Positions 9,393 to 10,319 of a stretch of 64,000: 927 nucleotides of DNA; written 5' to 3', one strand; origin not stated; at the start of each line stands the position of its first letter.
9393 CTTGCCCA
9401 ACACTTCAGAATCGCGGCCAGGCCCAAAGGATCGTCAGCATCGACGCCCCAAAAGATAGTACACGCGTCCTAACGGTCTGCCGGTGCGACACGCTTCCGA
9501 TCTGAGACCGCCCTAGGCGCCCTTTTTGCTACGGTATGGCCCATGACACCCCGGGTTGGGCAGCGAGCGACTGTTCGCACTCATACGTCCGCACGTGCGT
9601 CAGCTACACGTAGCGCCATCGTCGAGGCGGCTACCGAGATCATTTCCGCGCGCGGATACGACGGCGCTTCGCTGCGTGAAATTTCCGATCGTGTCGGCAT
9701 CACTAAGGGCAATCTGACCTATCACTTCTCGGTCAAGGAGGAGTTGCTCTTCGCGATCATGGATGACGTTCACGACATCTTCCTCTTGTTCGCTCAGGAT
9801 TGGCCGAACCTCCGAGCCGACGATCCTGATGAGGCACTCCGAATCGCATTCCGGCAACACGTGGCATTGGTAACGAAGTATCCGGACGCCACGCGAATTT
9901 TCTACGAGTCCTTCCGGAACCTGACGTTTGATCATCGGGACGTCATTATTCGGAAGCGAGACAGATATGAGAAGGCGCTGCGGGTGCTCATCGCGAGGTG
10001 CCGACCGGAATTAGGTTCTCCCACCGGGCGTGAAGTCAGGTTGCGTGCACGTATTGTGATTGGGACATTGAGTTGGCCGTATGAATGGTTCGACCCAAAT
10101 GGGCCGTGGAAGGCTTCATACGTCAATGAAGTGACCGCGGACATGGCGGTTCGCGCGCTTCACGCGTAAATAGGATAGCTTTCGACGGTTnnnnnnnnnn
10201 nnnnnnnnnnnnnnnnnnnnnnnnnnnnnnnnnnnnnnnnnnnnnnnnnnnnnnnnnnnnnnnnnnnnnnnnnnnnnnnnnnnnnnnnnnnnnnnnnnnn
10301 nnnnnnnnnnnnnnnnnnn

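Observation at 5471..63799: Island-wide 16-bp palindromic operator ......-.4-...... (about 20 promoter-proximal copies)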

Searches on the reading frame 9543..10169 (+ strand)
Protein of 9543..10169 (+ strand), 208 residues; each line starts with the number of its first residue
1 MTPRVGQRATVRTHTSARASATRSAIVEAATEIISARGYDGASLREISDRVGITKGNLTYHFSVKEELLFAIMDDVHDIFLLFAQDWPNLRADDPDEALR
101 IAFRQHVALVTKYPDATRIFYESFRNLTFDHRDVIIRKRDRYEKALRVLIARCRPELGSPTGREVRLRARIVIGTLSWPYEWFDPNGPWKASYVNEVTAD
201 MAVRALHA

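Call 9: search_protein_families(library=pfam, proteins=[window:9543-10169:+], max_evalue=0.00001)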
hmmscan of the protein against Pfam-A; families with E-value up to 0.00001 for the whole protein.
window:9543-10169:+ (208 aa): 2 families
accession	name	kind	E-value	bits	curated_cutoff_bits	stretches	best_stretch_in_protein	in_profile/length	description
PF17932.6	TetR_C_24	-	3.7e-22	79.2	26.4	1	93-206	2-114/114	Tetracyclin repressor-like, C-terminal domain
PF00440.29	TetR_N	-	1.2e-13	51.1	24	1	26-72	1-47/47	Bacterial regulatory proteins, tetR family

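Call 16: find_homologous_proteins(query=window:9543-10169:+, max_evalue=1e-10)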
Query window:9543-10169:+ (208 aa): 8 proteins with E <= 1e-10 among 708 candidates.
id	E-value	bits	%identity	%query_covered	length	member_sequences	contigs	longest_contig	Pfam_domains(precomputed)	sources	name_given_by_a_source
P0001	1.4e-134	464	100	100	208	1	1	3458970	PF00440.30,PF17932.7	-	-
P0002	4.2e-73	263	61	89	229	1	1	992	PF00440.30,PF17932.7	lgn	-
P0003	7.2e-69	249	57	94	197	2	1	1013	PF00440.30,PF17932.7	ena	-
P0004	7.6e-69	249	60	92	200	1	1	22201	PF00440.30,PF17932.7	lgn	-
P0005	2.6e-65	238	55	96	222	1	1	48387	PF00440.30,PF17932.7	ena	-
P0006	3.1e-41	159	44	87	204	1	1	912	PF00440.30,PF17932.7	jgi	jgi:TetR/AcrR family transcriptional regulator, cholesterol catabolism regulator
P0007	2.0e-39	153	44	90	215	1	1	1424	PF00440.30,PF17932.7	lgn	-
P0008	8.7e-37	145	44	81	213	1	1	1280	PF00440.30,PF17932.7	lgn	-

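Call 17: find_encoding_contigs(protein=P0005, flank=10000, max_places=3)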
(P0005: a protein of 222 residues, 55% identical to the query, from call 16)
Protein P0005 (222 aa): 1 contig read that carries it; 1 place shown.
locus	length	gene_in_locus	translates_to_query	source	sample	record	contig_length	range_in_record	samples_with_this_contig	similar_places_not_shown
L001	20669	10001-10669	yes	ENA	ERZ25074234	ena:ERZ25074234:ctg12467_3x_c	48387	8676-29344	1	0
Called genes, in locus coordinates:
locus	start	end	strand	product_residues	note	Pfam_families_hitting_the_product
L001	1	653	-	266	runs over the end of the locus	PF00378:ECH_1, PF16113:ECH_2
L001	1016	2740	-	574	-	PF00593:TonB_dep_Rec_b-barrel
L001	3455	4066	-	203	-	PF00440:TetR_N, PF17932:TetR_C_24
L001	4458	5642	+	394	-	PF22691:Thiolase_C_1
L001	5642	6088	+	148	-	PF12172:zf-ChsH2 (weak)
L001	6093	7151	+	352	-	PF00355:Rieske, PF19298:KshA_C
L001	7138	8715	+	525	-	PF00501:AMP-binding, PF13193:AMP-binding_C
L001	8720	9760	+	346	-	PF00355:Rieske, PF19298:KshA_C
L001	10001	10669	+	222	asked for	PF00440:TetR_N, PF17932:TetR_C_24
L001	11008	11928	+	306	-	PF22290:DmmA-like_N, PF00175:NAD_binding_1 (weak), PF08030:NAD_binding_6 (faint), PF00111:Fer2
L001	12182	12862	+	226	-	PF02771:Acyl-CoA_dh_N, PF02770:Acyl-CoA_dh_M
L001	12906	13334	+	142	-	PF00441:Acyl-CoA_dh_1, PF22924:ACOX_C_alpha1, PF08028:Acyl-CoA_dh_2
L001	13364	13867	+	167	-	PF00108:Thiolase_N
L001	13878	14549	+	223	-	PF22691:Thiolase_C_1, PF02803:Thiolase_C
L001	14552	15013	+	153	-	PF13452:FAS1_DH_region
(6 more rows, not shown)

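Call 18: find_encoding_contigs(protein=P0004, flank=10000, max_places=3)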
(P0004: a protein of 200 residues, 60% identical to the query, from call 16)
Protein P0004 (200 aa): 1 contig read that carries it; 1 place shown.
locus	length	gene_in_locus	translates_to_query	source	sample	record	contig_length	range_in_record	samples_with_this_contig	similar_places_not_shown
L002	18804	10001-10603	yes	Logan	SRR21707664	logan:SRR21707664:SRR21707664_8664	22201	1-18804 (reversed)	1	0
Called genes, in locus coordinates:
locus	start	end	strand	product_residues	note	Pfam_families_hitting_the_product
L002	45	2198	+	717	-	PF07715:Plug, PF00593:TonB_dep_Rec_b-barrel, PF14905:OMP_b-brl_3 (weak)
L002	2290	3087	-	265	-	PF02311:AraC_binding, PF07883:Cupin_2, PF00165:HTH_AraC (faint), PF12833:HTH_18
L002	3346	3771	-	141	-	PF01575:MaoC_dehydratas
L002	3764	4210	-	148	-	PF13452:FAS1_DH_region, PF22622:MFE-2_hydrat-2_N (weak)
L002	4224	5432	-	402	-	PF02771:Acyl-CoA_dh_N, PF02770:Acyl-CoA_dh_M, PF00441:Acyl-CoA_dh_1, PF22924:ACOX_C_alpha1 (weak), PF08028:Acyl-CoA_dh_2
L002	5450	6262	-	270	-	PF00561:Abhydrolase_1, PF12146:Hydrolase_4, PF12697:Abhydrolase_6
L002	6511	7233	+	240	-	PF00881:Nitroreductase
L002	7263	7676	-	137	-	PF01575:MaoC_dehydratas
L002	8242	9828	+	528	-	PF00501:AMP-binding, PF13193:AMP-binding_C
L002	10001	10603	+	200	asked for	PF00440:TetR_N, PF17932:TetR_C_24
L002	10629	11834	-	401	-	PF02771:Acyl-CoA_dh_N, PF02770:Acyl-CoA_dh_M, PF00441:Acyl-CoA_dh_1, PF08028:Acyl-CoA_dh_2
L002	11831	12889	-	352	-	PF01636:APH, PF19974:TCAD9 (weak)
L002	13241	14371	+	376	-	PF22691:Thiolase_C_1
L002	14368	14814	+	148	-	-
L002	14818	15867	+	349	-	PF00355:Rieske, PF19298:KshA_C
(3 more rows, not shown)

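Call 19: find_encoding_contigs(protein=P0001, flank=1000, max_places=2)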
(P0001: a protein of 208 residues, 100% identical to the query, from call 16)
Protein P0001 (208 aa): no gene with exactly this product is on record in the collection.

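Call 23: find_related_loci(query=A1, collection=genome_contigs, flank=10000)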
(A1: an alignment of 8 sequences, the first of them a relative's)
Query A1 (208 aa) in genome_contigs; peptide patterns used: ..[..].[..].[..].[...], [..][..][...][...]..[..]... (x = any residue, [..] = any of these).
521 stretches matched a pattern; 346 encode a relative of the query (tblastn E <= 1e-3); the best 80 are kept; 80 distinct loci.
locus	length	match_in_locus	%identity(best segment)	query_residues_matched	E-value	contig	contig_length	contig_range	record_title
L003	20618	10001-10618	44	1-207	3e-51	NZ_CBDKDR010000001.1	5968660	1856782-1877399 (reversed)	Mycobacterium sp. smrl_JER01 contig_1, whole genome shotgun sequence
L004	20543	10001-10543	38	19-200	6e-34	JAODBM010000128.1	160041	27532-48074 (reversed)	MAG: Acidimicrobiales bacterium isolate RYN_48 scaffold_2114141, whole genome shotgun sequence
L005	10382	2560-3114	28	23-208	2e-17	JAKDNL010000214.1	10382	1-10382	MAG: Pseudonocardia sp. isolate 53_S67 53_S67_NODE_595_length_10382_cov_9.879733, whole genome shotgun sequence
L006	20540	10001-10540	27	26-208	3e-15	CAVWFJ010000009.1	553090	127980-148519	MAG: uncultured Solirubrobacterales bacterium isolate MFD04463.bin.2.227 genome assembly, contig: contig_13786, whole ge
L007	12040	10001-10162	52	22-75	5e-14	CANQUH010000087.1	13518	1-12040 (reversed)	MAG: uncultured Lachnospiraceae bacterium isolate Lapin-023__bin50 genome assembly, contig: Lapin-023__NODE_5909_length_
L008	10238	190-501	33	18-120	6e-14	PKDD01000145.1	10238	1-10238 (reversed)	MAG: Haliea sp. isolate Gammapro6 c_000000003669, whole genome shotgun sequence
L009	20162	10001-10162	50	22-75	1e-13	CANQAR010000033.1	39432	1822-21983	MAG: uncultured Lachnospiraceae bacterium isolate Lapin-002__bin83 genome assembly, contig: Lapin-002__NODE_1321_length_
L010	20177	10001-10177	49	22-80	9e-14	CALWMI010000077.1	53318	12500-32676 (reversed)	MAG: uncultured Lachnospiraceae bacterium isolate E03__bin197 genome assembly, contig: E03__k127_2811226, whole genome s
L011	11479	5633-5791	53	22-74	2e-13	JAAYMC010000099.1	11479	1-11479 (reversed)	MAG: Clostridiales bacterium isolate AS20ysBPTH_149 79149_AS20, whole genome shotgun sequence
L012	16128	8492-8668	47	22-80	4e-13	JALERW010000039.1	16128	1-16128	MAG: Lachnospiraceae bacterium isolate SUG279 k141_3831440, whole genome shotgun sequence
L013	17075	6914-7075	50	22-75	8e-13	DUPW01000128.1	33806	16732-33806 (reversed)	MAG TPA_asm: Papillibacter sp. isolate AS08sgBPME_352 312529_AS08, whole genome shotgun sequence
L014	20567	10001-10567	28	18-206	1e-12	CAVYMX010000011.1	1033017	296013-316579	MAG: uncultured Solirubrobacterales bacterium isolate MFD05705.bin.2.87 genome assembly, contig: contig_9330, whole geno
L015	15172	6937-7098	48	22-75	1e-12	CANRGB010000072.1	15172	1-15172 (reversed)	MAG: uncultured Lachnospiraceae bacterium isolate Lapin-023__bin36 genome assembly, contig: Lapin-023__NODE_5123_length_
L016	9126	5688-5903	46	8-76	2e-12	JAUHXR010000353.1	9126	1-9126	MAG: Polyangia bacterium isolate 3_bin.16 NODE_8968_length_9126_cov_2.355817, whole genome shotgun sequence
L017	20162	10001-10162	46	22-75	8e-12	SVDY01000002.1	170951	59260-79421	MAG: Lachnospiraceae bacterium isolate SIG292 NODE_68_length_170951_cov_12.419397, whole genome shotgun sequence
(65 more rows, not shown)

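Call 30: search_protein_families(library=pfam, proteins=[L009:8593-9987:+, L009:9989-10585:+, L009:7618-8250:+, L009:10589-10972:+, L003:10777-12024:+, L003:11852-13294:+, L003:8787-10058:-, L003:9995-10624:+, L003:7846-8862:+, L003:6219-7706:+], max_evalue=0.00001)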
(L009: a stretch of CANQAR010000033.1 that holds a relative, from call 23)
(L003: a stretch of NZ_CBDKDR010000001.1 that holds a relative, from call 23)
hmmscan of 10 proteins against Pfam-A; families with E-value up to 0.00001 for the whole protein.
L009:8593-9987:+ (464 aa): 1 family
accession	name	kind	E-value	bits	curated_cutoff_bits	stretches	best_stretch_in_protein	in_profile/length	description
PF01554.23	MatE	-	5.7e-38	130.6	24.9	2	25-187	1-161/161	MatE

L009:9989-10585:+ (198 aa): 2 families
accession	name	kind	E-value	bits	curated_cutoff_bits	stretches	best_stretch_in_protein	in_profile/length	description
PF00440.29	TetR_N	-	1.7e-15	56.9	24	1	9-55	1-47/47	Bacterial regulatory proteins, tetR family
PF13972.11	TetR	-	3.7e-06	27.2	25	1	64-191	18-143/144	Bacterial transcriptional repressor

L009:7618-8250:+ (210 aa): 1 family
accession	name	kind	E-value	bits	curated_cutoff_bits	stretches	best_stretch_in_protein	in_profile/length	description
PF13346.12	ABC2_membrane_5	-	3e-19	69.8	25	1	3-203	1-201/205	ABC-2 family transporter protein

L009:10589-10972:+ (127 aa): 0 families

L003:10777-12024:+ (415 aa): 2 families
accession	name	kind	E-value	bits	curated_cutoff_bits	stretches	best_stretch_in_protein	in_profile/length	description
PF00441.29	Acyl-CoA_dh_1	-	5.3e-21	75.8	22.4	1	238-395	1-150/150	Acyl-CoA dehydrogenase, C-terminal domain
PF02770.24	Acyl-CoA_dh_M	-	3.5e-20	72.4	33.3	1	132-225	1-96/97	Acyl-CoA dehydrogenase, middle domain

L003:11852-13294:+ (480 aa): 3 families
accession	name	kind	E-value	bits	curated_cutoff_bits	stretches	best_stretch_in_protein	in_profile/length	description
PF08240.17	ADH_N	-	1.4e-21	77.2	23.5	1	117-236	2-103/104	Alcohol dehydrogenase GroES-like domain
PF00107.32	ADH_zinc_N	-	6.3e-10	39.5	31.8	1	280-346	1-67/129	Zinc-binding dehydrogenase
PF01262.27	AlaDh_PNT_C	-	1.7e-07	31.4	23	1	258-346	12-104/214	Alanine dehydrogenase/PNT, C-terminal domain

L003:8787-10058:- (423 aa): 3 families
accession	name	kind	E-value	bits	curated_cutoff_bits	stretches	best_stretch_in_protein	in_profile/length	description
PF00441.29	Acyl-CoA_dh_1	-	4.7e-25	88.9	22.4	1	284-417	17-149/150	Acyl-CoA dehydrogenase, C-terminal domain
PF02771.21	Acyl-CoA_dh_N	-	1.3e-09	38.8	22.9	1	55-165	2-112/113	Acyl-CoA dehydrogenase, N-terminal domain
PF08028.16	Acyl-CoA_dh_2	-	7.8e-09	36.4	22.7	1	285-384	3-111/134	Acyl-CoA dehydrogenase, C-terminal domain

L003:9995-10624:+ (209 aa): 2 families
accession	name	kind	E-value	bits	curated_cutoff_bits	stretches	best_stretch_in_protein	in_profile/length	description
PF17932.6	TetR_C_24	-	6e-26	91.4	26.4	1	94-207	2-114/114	Tetracyclin repressor-like, C-terminal domain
PF00440.29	TetR_N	-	2.1e-15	56.7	24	1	27-73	1-47/47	Bacterial regulatory proteins, tetR family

L003:7846-8862:+ (338 aa): 0 families

L003:6219-7706:+ (495 aa): 0 families

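Call 31: search_solved_structures(query=window:9543-10169:+, max_evalue=0.001, show_alignments=2)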
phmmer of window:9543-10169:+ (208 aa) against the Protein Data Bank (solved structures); distinct sequences matched with E-value up to 0.001: 112 (the best 60 are shown).
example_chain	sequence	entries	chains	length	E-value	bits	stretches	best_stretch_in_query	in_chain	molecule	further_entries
3vpr_A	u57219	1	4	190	2.3e-21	79.5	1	21-206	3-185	Transcriptional regulator, TetR family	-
3dcf_A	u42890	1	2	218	6.3e-20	74.8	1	13-196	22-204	transcriptional regulator of the TetR/AcrR family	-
5k7f_A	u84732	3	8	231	1.4e-15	60.6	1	24-189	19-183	Transcriptional regulator, TetR family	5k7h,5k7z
2iai_A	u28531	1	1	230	1.2e-13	54.3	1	15-190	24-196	Putative transcriptional regulator SCO3833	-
6srn_A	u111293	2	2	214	1.8e-12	50.4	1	17-76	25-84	TetR family transcriptional regulator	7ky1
4mxm_A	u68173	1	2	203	1.5e-10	44.2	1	19-189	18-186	Transcriptional regulator I2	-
4mo7_A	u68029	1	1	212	2e-10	43.8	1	20-189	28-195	Transcriptional regulator I2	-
4x1e_A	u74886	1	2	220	3.1e-10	43.2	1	15-121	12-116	HTH-type transcriptional regulator RutR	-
6z1b_A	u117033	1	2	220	3.6e-10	43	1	15-121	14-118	HTH-type transcriptional regulator RutR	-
3loc_A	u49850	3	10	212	3.9e-10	42.8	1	15-121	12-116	HTH-type transcriptional regulator rutR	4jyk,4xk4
7eqe_A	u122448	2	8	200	9.1e-10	41.6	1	17-76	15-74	TetR/AcrR family transcriptional regulator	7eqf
1ui5_A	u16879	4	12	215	1.4e-09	41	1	17-80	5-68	A-factor receptor homolog | CprB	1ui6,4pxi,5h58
2eh3_A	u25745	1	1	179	2e-09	40.5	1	22-146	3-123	Transcriptional regulator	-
4w1u_A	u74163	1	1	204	7.5e-09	38.7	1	17-196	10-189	HTH-type transcriptional repressor KstR2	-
4w97_A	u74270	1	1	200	8.4e-09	38.5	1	17-196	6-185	HTH-type transcriptional repressor KstR2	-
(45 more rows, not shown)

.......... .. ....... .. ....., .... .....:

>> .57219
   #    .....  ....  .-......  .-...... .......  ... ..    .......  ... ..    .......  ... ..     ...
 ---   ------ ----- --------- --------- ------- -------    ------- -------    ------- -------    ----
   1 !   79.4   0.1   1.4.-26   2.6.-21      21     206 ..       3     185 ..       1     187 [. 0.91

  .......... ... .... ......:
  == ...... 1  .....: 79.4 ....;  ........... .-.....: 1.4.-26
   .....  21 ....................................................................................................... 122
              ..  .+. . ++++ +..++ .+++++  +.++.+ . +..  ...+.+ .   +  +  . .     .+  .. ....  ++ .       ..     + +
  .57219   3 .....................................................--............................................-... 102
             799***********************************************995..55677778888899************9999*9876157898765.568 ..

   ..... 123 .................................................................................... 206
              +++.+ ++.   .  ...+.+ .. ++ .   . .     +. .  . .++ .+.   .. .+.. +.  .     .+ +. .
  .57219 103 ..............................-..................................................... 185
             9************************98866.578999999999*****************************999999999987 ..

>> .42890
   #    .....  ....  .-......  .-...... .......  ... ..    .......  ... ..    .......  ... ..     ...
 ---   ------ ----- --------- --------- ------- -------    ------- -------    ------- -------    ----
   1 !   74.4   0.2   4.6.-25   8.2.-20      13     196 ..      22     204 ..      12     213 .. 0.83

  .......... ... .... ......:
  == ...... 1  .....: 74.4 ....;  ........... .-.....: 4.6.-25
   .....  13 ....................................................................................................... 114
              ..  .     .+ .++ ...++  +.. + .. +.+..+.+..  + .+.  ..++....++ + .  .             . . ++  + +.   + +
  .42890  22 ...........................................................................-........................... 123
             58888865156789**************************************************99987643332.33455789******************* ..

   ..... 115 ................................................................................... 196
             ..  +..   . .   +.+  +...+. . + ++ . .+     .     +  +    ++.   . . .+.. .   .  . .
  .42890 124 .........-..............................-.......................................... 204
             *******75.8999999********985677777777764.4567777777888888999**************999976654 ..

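Call 32: search_protein_families(library=ncbifam, proteins=[window:9543-10169:+], max_evalue=0.00001)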
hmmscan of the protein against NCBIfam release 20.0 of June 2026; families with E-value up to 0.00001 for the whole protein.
window:9543-10169:+ (208 aa): 12 families
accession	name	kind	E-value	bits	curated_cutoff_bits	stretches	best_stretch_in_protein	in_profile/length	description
NF041196.1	ScbR_bind_reg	equivalog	1e-16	61.7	150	1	17-101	2-86/191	ScbR family autoregulator-binding transcription factor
NF050111.1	TransRegSACE7040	equivalog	4.1e-14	52.9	250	1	23-207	3-183/186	SACE_7040 family transcriptional regulator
NF011584.0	PRK15008.1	equivalog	1e-13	51.6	230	1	10-121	6-116/212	HTH-type transcriptional regulator RutR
TIGR03613.1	RutR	equivalog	1.5e-13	51.1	368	1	19-120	6-105/202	pyrimidine utilization regulatory protein R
NF037937.1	septum_RefZ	equivalog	2e-09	37.6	180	1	24-130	2-106/195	forespore capture DNA-binding protein RefZ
NF051852.1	efflux_TF_MtrR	exception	8.5e-09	35.5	280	1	15-86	4-76/205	multidrug efflux system transcriptional repressor MtrR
NF053731.1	TransRegFasRMycb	equivalog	9.3e-09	35.4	330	1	20-82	10-72/199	HTH-type transcriptional activator FasR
NF007949.0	PRK10668.1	equivalog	2.8e-08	33.5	271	1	14-80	4-70/216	multidrug efflux transporter transcriptional repressor AcrR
NF007430.0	PRK09975.1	equivalog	3.7e-08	32.8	274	1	14-129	4-119/220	acrEF/envCD operon transcriptional regulator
NF053516.1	TranRepPrsAVib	equivalog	1.9e-07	31.1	300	1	19-82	4-67/208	TetR family transcriptional repressor PsrA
TIGR03384.1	betaine_BetI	equivalog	2e-07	30.9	201.3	1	22-77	9-64/189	choline-binding transcriptional repressor BetI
NF053878.1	FATransRegFadRBac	equivalog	3.2e-06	27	200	1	24-176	6-157/190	fatty acid metabolism transcriptional regulator FadR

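Call 47: search_protein_families(library=ncbifam, proteins=[L009:9989-10585:+], max_evalue=0.00001)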
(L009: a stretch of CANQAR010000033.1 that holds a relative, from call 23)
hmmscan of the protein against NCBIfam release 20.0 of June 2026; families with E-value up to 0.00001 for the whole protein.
L009:9989-10585:+ (198 aa): 12 families
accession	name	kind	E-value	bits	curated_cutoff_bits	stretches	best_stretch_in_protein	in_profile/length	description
NF041196.1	ScbR_bind_reg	equivalog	4.4e-15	56.3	150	1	4-63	6-66/191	ScbR family autoregulator-binding transcription factor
NF037937.1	septum_RefZ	equivalog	2e-11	44.2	180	1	6-57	1-52/195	forespore capture DNA-binding protein RefZ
NF050111.1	TransRegSACE7040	equivalog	1e-10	41.8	250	1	5-58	2-55/186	SACE_7040 family transcriptional regulator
NF007949.0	PRK10668.1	equivalog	1.7e-10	40.7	271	1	3-60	10-67/216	multidrug efflux transporter transcriptional repressor AcrR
NF051852.1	efflux_TF_MtrR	exception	1.7e-09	37.8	280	1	4-57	10-63/205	multidrug efflux system transcriptional repressor MtrR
TIGR03613.1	RutR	equivalog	3.7e-08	33.5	368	1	5-54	9-58/202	pyrimidine utilization regulatory protein R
NF007430.0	PRK09975.1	equivalog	6e-08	32.1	274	1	4-60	11-67/220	acrEF/envCD operon transcriptional regulator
NF053516.1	TranRepPrsAVib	equivalog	8.3e-08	32.3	300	1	3-57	5-59/208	TetR family transcriptional repressor PsrA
NF058643.1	TranRegCurRPseudo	equivalog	2.2e-07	30.7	300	1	4-57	7-60/193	TetR family transcriptional repressor CurR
NF011584.0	PRK15008.1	equivalog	6.9e-07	29.3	230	1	6-51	20-65/212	HTH-type transcriptional regulator RutR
NF053731.1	TransRegFasRMycb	equivalog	1.1e-06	28.5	330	1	4-57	10-64/199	HTH-type transcriptional activator FasR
TIGR03384.1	betaine_BetI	equivalog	5.3e-06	26.2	201.3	0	6-55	10-59/189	choline-binding transcriptional repressor BetI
